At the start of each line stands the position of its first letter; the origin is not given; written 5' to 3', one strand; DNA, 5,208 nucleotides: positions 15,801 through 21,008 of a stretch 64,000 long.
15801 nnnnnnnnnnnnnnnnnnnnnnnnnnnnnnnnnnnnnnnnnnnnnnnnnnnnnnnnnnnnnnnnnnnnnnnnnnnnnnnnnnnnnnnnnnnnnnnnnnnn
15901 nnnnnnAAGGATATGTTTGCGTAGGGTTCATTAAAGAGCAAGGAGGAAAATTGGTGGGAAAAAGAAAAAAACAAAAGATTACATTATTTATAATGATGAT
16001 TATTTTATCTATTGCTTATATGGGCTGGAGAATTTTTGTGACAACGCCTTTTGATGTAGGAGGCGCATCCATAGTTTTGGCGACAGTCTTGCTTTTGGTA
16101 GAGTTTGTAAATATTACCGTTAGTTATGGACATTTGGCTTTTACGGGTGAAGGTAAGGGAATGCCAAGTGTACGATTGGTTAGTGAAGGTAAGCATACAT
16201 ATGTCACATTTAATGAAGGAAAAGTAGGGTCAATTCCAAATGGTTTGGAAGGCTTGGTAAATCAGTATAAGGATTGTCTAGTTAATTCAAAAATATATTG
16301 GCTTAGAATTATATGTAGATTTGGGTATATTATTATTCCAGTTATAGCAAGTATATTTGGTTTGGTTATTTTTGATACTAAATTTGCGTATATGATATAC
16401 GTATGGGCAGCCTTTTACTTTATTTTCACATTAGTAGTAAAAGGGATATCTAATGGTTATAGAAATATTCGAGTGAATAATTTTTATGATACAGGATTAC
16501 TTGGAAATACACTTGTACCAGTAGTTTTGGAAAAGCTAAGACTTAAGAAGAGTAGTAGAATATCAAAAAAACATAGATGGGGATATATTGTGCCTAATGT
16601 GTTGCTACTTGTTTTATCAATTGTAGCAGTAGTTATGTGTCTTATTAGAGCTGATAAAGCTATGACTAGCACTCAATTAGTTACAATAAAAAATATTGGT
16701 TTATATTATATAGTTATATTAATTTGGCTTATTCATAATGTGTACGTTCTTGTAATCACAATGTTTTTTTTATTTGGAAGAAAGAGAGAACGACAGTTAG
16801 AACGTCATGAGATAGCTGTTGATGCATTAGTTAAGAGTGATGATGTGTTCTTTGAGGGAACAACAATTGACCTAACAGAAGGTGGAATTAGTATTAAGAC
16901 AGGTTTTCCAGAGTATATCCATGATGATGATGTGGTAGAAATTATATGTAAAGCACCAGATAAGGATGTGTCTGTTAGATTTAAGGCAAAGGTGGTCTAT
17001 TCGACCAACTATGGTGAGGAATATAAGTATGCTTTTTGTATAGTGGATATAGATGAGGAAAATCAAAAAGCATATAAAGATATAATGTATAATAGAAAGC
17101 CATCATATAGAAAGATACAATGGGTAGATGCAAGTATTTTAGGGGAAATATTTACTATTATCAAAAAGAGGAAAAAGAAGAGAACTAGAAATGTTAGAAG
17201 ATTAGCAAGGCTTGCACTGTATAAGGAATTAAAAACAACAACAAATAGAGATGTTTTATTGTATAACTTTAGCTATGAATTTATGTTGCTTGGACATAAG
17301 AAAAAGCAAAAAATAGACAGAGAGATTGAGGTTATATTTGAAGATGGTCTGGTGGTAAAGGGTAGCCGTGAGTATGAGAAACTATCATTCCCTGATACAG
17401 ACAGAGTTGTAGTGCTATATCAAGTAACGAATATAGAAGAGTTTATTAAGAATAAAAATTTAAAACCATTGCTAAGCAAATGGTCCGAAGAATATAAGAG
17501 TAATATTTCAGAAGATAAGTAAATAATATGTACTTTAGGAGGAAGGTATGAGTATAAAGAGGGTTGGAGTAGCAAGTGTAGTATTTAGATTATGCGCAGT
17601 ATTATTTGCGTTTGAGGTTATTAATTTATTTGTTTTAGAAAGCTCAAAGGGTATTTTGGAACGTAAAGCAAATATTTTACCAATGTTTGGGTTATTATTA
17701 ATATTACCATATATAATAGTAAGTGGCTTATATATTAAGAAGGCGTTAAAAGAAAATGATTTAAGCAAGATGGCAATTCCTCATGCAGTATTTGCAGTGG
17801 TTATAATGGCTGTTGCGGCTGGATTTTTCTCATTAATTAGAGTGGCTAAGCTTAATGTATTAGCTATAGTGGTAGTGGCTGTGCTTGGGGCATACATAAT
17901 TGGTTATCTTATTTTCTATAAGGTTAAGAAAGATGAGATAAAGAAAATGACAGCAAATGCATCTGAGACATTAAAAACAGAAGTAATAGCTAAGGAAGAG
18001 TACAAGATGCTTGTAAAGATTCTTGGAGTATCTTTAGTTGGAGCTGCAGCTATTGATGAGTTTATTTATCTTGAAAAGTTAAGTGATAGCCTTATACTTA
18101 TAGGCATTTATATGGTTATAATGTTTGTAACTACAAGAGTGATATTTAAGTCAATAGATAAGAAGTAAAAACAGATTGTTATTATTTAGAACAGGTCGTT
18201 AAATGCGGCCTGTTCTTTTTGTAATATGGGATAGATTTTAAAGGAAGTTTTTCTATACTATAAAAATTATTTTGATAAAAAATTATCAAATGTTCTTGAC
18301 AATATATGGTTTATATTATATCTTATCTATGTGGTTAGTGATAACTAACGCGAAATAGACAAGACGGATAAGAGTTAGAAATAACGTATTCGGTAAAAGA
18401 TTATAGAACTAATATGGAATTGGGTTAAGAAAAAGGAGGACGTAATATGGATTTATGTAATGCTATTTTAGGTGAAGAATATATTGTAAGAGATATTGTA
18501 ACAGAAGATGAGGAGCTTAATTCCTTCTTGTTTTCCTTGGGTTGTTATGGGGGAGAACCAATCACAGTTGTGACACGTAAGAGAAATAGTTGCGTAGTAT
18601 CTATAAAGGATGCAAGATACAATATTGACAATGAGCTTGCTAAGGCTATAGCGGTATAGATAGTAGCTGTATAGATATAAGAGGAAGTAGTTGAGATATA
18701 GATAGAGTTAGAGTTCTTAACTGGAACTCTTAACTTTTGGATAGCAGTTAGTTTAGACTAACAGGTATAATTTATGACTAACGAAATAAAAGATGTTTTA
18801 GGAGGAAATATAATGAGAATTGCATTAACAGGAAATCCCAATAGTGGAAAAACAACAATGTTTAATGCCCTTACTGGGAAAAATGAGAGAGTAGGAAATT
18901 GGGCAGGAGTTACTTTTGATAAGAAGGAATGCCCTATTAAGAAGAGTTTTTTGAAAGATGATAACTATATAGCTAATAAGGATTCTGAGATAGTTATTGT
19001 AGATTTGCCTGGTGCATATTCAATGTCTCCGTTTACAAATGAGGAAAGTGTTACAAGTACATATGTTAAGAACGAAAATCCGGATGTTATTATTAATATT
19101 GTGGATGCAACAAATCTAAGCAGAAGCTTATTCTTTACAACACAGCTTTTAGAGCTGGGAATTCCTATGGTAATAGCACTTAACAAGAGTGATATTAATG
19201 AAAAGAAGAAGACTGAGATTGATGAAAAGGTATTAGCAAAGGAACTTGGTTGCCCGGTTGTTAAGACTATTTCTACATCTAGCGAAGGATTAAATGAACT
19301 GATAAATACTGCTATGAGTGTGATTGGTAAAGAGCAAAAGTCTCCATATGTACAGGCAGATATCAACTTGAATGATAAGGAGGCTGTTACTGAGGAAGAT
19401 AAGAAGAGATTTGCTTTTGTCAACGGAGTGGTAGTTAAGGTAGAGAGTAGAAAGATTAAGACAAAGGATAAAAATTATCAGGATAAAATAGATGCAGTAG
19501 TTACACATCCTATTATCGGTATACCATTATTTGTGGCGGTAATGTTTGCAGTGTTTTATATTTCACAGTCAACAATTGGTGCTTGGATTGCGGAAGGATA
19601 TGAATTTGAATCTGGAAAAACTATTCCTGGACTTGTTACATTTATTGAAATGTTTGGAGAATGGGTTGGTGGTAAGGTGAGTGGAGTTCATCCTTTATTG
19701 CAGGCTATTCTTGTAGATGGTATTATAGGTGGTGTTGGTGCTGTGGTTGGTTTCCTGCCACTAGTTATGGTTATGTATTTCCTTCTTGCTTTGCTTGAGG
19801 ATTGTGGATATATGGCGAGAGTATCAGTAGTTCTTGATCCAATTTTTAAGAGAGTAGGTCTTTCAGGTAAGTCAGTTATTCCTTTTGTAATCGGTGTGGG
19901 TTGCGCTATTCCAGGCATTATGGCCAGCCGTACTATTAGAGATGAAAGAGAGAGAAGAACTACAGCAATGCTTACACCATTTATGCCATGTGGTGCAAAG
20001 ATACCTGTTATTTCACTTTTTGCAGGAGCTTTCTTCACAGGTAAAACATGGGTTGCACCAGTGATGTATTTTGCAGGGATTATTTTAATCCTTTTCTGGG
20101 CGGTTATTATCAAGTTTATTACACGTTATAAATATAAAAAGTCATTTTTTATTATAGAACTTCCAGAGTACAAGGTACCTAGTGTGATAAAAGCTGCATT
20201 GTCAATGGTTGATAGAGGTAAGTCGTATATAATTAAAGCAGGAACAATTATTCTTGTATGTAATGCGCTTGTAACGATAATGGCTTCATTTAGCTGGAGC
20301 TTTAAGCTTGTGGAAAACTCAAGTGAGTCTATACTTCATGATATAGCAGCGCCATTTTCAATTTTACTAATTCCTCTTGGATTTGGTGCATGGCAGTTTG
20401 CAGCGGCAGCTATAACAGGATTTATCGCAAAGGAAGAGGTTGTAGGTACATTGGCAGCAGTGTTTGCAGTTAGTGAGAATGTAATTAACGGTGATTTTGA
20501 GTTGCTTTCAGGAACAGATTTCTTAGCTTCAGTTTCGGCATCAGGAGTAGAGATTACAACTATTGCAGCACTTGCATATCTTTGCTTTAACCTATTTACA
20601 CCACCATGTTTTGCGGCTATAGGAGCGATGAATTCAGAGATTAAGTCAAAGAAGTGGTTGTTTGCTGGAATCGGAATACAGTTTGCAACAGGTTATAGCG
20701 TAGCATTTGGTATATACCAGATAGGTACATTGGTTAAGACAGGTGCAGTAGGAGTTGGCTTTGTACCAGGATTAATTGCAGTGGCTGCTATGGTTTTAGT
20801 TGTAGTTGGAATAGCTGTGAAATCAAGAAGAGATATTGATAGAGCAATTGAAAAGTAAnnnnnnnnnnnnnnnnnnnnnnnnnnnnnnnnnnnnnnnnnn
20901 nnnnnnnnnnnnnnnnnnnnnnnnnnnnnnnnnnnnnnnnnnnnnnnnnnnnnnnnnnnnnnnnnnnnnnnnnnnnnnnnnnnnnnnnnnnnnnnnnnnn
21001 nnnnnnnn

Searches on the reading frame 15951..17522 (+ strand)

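Call 13: search_protein_families(library=pfam, proteins=[window:15951-17522:+])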
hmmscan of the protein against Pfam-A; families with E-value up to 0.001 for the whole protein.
window:15951-17522:+ (523 aa): 1 family
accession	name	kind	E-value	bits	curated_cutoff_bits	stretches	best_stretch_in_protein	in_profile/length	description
PF07238.19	PilZ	-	3.6e-10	40.5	22.5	1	281-379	3-100/102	PilZ domain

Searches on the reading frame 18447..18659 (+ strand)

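Call 13: search_protein_families(library=pfam, proteins=[window:18447-18659:+])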
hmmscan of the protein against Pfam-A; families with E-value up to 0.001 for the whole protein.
window:18447-18659:+ (70 aa): 1 family
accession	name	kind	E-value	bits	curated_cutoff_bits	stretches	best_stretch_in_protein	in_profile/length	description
PF04023.20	FeoA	-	5.5e-11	42.8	23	1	1-70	1-72/74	FeoA domain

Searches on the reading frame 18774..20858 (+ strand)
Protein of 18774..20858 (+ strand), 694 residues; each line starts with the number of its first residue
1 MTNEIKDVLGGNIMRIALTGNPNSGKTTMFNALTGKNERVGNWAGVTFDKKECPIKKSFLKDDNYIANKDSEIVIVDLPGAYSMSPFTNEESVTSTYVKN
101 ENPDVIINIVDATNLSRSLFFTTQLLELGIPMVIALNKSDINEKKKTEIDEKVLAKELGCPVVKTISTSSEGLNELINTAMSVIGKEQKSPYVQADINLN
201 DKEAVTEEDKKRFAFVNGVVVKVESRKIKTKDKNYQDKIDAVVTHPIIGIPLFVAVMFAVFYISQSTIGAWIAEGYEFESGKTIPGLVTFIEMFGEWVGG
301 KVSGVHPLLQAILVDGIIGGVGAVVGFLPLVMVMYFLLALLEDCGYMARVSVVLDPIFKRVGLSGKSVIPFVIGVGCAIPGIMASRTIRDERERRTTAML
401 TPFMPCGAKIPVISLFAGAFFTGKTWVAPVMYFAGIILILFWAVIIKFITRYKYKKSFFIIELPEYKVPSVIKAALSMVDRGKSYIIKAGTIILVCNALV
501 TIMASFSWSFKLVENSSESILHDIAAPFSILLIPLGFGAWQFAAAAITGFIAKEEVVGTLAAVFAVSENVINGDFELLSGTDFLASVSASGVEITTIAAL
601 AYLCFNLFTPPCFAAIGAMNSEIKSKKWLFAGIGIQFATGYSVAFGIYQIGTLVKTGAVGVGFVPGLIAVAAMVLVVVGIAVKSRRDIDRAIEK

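Call 10: find_encoding_contigs(protein=window:18774-20858:+, flank=6000, max_places=10)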
Protein window:18774-20858:+ (694 aa): 1 contig read that carries it; 1 place shown.
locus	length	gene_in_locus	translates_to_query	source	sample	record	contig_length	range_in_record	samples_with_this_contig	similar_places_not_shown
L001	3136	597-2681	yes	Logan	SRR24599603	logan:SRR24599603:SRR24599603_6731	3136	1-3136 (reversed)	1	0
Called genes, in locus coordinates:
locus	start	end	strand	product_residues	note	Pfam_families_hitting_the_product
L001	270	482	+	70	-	PF04023:FeoA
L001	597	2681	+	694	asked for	PF00009:GTP_EFTU (weak), PF00350:Dynamin_N (faint), PF01926:MMR_HSR1, PF02421:FeoB_N, PF09439:SRPRB (weak), PF07670:Gate, PF07664:FeoB_C, PF07670:Gate (weak), +1 more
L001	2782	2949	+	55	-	-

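Call 13: search_protein_families(library=pfam, proteins=[window:18774-20858:+])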
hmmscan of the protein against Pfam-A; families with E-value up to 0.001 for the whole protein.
window:18774-20858:+ (694 aa): 9 families
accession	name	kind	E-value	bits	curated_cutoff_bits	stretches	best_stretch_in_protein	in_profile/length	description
PF02421.24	FeoB_N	-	8.5e-56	188.2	27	1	15-179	2-155/156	Ferrous iron transport protein B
PF07670.19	Gate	-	1.3e-24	87.1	29.6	2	325-420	2-104/104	Nucleoside recognition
PF01926.29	MMR_HSR1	-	9.5e-18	64.8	21.9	1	15-138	1-113/113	50S ribosome-binding GTPase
PF07664.17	FeoB_C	-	5.1e-10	39.4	26.6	1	430-481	3-54/54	Ferrous iron transport protein B C terminus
PF00009.33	GTP_EFTU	-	9.1e-07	29.1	26.5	1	12-182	2-184/188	Elongation factor Tu GTP binding domain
PF09439.16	SRPRB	-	1.7e-06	28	25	1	15-175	5-154/178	Signal recognition particle receptor beta subunit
PF03029.23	ATP_bind_1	-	1.2e-05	25.7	27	1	66-150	86-177/240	Conserved hypothetical ATP binding protein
PF00350.29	Dynamin_N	-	2.8e-05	24.7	27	0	69-135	99-164/168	Dynamin family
PF03193.22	RsgA_GTPase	-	0.00053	20.3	30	0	123-178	47-102/174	RsgA GTPase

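Call 15: find_related_loci(query=window:18774-20858:+, collection=genome_contigs, flank=5000)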
Query window:18774-20858:+ (694 aa) in genome_contigs; peptide patterns used: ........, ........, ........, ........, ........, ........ (x = any residue, [..] = any of these).
512 stretches matched a pattern; 346 encode a relative of the query (tblastn E <= 1e-3); the best 80 are kept; 80 distinct loci.
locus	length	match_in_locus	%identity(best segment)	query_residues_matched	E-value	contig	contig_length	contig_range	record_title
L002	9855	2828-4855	74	4-693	0e+0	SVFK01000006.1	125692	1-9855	MAG: Lachnospiraceae bacterium isolate SIG330 NODE_3239_length_125692_cov_5.301573, whole genome shotgun sequence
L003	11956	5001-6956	75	12-667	0e+0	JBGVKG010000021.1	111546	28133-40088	MAG: Lachnospiraceae bacterium isolate fecal_MAG_31 fecal_MAG_31_contig_0021, whole genome shotgun sequence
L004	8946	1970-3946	73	14-690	0e+0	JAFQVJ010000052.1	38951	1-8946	MAG: Lachnospiraceae bacterium isolate RGIG2185 Goat_Colon.Co__c2075754, whole genome shotgun sequence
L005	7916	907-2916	73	10-693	0e+0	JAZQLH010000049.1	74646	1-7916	MAG: Acetatifactor sp. isolate T1900044610_TS20190076.MAGScoT_cleanbin_000022 SGB_796_k141_1934003, whole genome shotgun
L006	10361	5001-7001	73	10-690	0e+0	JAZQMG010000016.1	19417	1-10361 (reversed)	MAG: Acetatifactor sp. isolate T1900044606_TS20190072.MAGScoT_cleanbin_000104 SGB_746_k141_2399641, whole genome shotgun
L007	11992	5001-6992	70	14-690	0e+0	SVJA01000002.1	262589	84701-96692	MAG: Oscillospiraceae bacterium isolate SIG423 NODE_97_length_262589_cov_2.717620, whole genome shotgun sequence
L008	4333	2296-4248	71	14-677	0e+0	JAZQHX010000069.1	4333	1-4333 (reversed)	MAG: Acutalibacteraceae bacterium isolate T1900044625_TS20190091.MAGScoT_cleanbin_000081 SGB_942_k141_960030, whole geno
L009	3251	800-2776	69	14-685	0e+0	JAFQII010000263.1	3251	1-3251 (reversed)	MAG: Clostridia bacterium isolate RGIG1846 Goat_Cecum-5__c606114, whole genome shotgun sequence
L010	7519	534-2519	68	9-685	0e+0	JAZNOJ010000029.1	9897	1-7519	MAG: Candidatus Egerieisoma sp. isolate T1900044652_TS20190118.MAGScoT_cleanbin_000053 SGB_1439_k141_1461610, whole geno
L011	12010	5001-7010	69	8-693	0e+0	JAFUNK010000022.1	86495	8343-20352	MAG: Lachnospiraceae bacterium isolate RGIG4653 Roe_deer_Rectum-4__c3638, whole genome shotgun sequence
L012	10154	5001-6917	69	14-666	0e+0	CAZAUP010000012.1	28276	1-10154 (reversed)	MAG TPA_asm: uncultured Lachnospiraceae bacterium isolate SRP225648_co1_183 genome assembly, contig: NODE_3525_length_28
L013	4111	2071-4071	67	14-689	0e+0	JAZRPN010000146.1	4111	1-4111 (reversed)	MAG: Clostridia bacterium isolate T1900045376_YK20190066.MAGScoT_cleanbin_000010 SGB_6873_k141_114197, whole genome shot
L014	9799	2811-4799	68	10-688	0e+0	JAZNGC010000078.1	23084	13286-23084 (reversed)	MAG: Lachnospiraceae bacterium isolate T1900044708_TS20190174.MAGScoT_cleanbin_000078 SGB_1824_k141_100474, whole genome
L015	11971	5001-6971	69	13-685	0e+0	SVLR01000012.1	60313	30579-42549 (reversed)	MAG: Oscillospiraceae bacterium isolate SIG492 NODE_12031_length_60313_cov_5.396222, whole genome shotgun sequence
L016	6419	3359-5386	67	10-693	0e+0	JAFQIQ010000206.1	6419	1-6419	MAG: Lachnospira sp. isolate RGIG1854 Goat_Cecum-6__c489481, whole genome shotgun sequence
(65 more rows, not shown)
